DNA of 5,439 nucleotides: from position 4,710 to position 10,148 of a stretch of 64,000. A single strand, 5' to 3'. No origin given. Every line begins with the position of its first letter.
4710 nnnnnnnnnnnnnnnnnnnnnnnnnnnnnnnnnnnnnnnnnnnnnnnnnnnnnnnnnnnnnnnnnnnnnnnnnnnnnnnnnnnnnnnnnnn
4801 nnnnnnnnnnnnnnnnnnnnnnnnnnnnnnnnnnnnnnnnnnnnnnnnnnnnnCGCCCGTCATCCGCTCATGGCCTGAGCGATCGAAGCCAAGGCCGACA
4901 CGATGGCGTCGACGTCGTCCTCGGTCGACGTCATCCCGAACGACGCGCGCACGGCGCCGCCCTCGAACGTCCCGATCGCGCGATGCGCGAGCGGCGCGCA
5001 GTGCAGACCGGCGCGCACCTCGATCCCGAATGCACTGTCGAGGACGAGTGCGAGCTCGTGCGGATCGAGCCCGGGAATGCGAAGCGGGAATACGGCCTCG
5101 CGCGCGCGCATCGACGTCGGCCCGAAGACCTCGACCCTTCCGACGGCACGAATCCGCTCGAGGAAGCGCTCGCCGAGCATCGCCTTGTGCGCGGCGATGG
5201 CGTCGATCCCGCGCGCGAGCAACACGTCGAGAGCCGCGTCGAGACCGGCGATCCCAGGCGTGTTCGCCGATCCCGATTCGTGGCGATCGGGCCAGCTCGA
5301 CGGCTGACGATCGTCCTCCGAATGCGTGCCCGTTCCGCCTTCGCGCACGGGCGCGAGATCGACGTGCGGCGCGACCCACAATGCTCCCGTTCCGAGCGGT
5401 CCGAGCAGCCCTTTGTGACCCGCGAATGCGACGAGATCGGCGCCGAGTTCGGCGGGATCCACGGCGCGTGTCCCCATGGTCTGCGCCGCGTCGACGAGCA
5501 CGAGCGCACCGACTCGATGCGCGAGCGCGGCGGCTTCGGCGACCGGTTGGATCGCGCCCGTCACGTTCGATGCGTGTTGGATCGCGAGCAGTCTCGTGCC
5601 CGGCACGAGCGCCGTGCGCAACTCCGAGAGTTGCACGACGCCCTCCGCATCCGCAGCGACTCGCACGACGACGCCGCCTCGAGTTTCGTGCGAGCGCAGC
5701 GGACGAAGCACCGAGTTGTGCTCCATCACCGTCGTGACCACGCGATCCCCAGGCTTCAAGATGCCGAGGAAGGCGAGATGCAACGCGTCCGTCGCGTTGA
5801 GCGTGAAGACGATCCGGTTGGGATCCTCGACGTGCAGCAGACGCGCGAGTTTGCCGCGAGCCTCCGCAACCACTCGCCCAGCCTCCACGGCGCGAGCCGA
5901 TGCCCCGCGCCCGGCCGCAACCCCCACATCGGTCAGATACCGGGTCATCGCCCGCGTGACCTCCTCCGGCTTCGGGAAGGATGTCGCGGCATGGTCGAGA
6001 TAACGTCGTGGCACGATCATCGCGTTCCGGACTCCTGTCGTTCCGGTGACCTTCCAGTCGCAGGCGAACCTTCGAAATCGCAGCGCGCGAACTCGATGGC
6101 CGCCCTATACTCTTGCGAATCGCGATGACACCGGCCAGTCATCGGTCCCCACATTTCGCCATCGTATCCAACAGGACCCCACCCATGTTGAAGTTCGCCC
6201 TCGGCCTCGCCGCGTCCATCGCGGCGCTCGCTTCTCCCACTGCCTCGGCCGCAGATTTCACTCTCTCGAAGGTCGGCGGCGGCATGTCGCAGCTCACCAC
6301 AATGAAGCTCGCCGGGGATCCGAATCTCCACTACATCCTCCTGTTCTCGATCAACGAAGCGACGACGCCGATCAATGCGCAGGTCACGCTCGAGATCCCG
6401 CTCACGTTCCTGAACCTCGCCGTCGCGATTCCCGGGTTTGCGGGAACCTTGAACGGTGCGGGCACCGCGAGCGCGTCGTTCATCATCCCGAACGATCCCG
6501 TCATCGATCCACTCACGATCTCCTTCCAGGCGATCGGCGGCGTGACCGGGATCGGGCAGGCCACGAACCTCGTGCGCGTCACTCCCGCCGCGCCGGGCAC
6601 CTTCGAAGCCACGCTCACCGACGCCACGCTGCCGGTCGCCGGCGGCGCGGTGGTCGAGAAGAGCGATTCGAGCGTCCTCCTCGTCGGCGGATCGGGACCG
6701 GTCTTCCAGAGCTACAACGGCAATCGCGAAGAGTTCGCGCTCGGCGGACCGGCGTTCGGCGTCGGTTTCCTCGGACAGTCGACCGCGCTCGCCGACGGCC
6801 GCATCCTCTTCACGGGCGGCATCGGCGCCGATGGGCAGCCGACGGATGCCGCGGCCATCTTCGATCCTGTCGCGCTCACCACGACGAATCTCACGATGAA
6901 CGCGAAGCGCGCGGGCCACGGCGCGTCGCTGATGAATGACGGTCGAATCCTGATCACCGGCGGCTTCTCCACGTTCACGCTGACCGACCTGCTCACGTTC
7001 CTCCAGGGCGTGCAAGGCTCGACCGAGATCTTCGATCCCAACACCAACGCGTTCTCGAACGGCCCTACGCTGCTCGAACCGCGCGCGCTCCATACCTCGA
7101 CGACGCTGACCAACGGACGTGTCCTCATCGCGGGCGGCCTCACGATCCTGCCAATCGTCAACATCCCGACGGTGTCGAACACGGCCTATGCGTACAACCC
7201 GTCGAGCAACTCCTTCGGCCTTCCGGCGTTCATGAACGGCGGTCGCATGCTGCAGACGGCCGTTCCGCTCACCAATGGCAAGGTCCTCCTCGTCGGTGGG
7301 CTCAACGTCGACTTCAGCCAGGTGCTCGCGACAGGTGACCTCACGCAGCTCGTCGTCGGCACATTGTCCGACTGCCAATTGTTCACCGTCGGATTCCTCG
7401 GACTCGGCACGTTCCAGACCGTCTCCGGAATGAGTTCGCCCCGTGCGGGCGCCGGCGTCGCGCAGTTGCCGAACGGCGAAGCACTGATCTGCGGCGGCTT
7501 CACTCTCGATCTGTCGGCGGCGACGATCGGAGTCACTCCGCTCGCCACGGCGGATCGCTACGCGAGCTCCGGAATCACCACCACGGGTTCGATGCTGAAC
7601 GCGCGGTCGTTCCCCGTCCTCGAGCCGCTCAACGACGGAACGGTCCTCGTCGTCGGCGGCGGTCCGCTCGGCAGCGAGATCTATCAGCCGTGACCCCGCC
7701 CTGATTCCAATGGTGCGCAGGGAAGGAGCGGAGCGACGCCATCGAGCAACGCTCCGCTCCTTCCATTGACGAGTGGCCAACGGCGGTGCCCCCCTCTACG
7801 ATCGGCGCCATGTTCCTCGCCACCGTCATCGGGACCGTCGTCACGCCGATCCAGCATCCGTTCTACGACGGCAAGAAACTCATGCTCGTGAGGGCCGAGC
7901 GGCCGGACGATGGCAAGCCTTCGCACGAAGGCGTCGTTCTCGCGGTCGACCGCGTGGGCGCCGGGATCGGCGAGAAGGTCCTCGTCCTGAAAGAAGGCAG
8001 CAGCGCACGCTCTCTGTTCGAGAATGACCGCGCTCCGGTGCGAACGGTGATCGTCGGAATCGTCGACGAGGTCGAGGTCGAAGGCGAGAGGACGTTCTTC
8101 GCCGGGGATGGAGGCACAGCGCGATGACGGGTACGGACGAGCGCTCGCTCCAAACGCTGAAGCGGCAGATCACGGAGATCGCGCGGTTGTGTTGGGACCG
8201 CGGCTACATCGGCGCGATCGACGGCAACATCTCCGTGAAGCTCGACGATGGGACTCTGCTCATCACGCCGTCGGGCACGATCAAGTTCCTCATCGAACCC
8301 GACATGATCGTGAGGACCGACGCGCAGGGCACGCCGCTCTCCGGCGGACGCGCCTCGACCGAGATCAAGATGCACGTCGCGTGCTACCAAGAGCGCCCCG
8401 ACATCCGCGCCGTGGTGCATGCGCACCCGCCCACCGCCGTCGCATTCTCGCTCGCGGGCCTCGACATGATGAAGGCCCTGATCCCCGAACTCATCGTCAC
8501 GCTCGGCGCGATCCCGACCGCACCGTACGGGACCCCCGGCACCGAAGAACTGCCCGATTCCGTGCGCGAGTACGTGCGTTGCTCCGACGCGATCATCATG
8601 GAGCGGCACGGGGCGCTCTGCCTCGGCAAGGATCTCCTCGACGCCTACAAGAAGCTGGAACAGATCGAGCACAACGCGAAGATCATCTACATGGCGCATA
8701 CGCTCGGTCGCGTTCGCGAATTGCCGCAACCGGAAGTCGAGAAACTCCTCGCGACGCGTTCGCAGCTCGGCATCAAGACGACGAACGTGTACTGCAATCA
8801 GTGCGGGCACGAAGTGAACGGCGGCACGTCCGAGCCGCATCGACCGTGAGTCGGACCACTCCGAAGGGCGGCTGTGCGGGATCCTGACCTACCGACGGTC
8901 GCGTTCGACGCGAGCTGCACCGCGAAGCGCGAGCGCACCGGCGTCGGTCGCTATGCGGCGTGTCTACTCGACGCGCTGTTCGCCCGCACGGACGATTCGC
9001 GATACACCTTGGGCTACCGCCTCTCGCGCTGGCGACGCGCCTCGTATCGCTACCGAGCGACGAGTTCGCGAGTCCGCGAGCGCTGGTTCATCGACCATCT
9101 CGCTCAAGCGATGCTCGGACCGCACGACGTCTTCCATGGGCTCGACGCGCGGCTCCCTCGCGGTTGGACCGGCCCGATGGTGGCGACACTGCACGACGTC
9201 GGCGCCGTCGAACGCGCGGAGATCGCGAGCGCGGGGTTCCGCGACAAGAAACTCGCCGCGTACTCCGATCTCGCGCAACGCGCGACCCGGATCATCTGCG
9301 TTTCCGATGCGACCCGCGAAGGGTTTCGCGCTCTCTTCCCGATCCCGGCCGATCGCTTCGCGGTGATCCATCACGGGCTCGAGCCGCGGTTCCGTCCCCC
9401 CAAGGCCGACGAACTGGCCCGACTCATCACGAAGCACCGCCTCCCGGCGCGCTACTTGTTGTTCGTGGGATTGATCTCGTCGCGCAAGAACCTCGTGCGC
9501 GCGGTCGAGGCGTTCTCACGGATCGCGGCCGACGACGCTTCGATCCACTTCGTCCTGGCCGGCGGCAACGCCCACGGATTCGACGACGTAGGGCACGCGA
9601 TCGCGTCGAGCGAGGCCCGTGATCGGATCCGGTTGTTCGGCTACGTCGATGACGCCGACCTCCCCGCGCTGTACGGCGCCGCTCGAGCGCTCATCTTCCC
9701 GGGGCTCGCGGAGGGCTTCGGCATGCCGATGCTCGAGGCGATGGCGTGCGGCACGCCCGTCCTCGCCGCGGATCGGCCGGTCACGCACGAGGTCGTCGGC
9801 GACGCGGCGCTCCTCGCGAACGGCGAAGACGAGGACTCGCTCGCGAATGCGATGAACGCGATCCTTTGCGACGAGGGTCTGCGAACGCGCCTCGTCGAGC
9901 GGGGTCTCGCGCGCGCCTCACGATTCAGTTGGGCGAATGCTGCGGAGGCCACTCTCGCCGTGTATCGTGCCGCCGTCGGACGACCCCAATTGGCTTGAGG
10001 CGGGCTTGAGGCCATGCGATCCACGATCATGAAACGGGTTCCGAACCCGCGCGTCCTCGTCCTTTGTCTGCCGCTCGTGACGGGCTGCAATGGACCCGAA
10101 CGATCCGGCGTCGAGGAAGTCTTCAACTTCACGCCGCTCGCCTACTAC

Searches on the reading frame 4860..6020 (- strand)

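Call 46: search_protein_families(library=pfam, proteins=[window:4860-6020:-], max_evalue=0.00001)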
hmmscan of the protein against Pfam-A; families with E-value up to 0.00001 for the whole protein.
window:4860-6020:- (386 aa): 4 families
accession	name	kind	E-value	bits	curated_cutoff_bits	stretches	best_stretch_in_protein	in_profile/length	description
PF00266.25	Aminotran_5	-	5.5e-88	295.9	21.5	1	7-372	2-370/371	Aminotransferase class-V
PF01053.26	Cys_Met_Meta_PP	-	1.6e-08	34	27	1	65-205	65-200/381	Cys/Met metabolism PLP-dependent enzyme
PF01212.27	Beta_elim_lyase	-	4.5e-06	26.6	27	1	68-212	48-207/288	Beta-eliminating lyase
PF01041.23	DegT_DnrJ_EryC1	-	7.6e-06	25.8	19.8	0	70-186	42-154/360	DegT/DnrJ/EryC1/StrS aminotransferase family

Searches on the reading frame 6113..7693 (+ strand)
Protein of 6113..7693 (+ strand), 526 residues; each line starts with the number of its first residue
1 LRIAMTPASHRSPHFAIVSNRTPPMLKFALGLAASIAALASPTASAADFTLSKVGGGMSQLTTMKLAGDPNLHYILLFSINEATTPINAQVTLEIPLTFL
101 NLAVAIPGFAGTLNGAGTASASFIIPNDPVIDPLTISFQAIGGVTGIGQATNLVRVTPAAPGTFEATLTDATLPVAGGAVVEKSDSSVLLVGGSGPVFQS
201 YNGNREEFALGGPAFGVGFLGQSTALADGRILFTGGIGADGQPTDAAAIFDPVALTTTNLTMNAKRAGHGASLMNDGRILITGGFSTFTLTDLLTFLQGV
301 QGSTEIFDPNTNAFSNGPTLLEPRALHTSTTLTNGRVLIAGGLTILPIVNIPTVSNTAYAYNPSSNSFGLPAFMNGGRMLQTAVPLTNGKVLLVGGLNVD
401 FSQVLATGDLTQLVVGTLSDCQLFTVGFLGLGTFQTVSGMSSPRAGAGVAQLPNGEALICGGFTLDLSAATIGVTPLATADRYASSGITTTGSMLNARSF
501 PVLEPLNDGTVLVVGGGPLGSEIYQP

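Call 46: search_protein_families(library=pfam, proteins=[window:6113-7693:+], max_evalue=0.00001)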
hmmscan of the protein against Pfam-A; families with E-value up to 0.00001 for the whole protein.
window:6113-7693:+ (526 aa): 5 families
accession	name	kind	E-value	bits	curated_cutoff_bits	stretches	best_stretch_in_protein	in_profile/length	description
PF13418.12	Kelch_4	-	1.4e-12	47.8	21.6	0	323-367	1-40/49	Galactose oxidase, central domain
PF13964.12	Kelch_6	-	6.9e-11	42.2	25.3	0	327-368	4-40/50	Kelch motif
PF24981.1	Beta-prop_ATRN-LZTR1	-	1.9e-07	31.1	50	0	306-398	184-281/289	Attractin/LZTR1 beta-propeller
PF07646.21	Kelch_2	-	4.6e-07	29.9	21.3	0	269-318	4-45/48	Kelch motif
PF24681.1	Kelch_KLHDC2_KLHL20_DRC7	-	1.1e-06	28.5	50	0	222-342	107-221/221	KLHDC2/KLHL20/DRC7 Kelch-repeats domain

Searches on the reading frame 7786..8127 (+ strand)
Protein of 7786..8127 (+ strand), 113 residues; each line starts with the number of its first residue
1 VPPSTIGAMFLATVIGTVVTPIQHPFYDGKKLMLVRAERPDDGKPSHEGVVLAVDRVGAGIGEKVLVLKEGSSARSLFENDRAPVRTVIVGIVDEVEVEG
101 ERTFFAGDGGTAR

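Call 46: search_protein_families(library=pfam, proteins=[window:7786-8127:+], max_evalue=0.00001)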
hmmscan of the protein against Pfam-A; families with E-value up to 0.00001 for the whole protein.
window:7786-8127:+ (113 aa): 1 family
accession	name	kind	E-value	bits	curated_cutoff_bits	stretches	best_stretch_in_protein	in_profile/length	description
PF03319.19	EutN_CcmL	-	2e-21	76.7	25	1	9-94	1-83/83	Ethanolamine utilisation protein EutN/carboxysome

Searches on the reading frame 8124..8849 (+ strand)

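Call 46: search_protein_families(library=pfam, proteins=[window:8124-8849:+], max_evalue=0.00001)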
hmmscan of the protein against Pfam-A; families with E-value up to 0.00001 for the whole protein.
window:8124-8849:+ (241 aa): 1 family
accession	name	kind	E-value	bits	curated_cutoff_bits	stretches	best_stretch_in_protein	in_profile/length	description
PF00596.27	Aldolase_II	-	2.6e-45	155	22.2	1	15-188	2-182/183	Class II Aldolase and Adducin N-terminal domain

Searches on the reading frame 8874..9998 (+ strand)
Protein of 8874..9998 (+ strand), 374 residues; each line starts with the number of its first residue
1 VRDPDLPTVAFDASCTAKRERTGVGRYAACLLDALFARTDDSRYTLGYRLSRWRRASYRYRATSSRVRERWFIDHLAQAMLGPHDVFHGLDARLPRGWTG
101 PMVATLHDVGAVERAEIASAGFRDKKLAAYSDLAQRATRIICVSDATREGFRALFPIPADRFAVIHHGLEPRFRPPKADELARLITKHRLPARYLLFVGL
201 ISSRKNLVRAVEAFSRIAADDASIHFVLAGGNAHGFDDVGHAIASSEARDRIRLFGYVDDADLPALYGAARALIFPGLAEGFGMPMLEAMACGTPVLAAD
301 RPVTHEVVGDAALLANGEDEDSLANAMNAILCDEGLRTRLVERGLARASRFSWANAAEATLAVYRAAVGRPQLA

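Call 46: search_protein_families(library=pfam, proteins=[window:8874-9998:+], max_evalue=0.00001)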
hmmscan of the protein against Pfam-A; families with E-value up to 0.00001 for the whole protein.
window:8874-9998:+ (374 aa): 5 families
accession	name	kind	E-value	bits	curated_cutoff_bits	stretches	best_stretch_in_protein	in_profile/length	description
PF00534.26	Glycos_transf_1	-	4.6e-31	108.1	26.4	1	191-344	14-169/172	Glycosyl transferases group 1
PF13692.12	Glyco_trans_1_4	-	3.5e-26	92.6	27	1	193-333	2-142/142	Glycosyl transferases group 1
PF20706.3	GT4-conflict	-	2.4e-12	47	26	1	124-301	134-313/385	Family 4 Glycosyltransferase in conflict systems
PF13439.12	Glyco_transf_4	-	4.7e-10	40.2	28.5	1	83-171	72-168/170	Glycosyltransferase Family 4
PF13524.12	Glyco_trans_1_2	-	1.3e-07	32.1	25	1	222-361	13-143/144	Glycosyl transferase-like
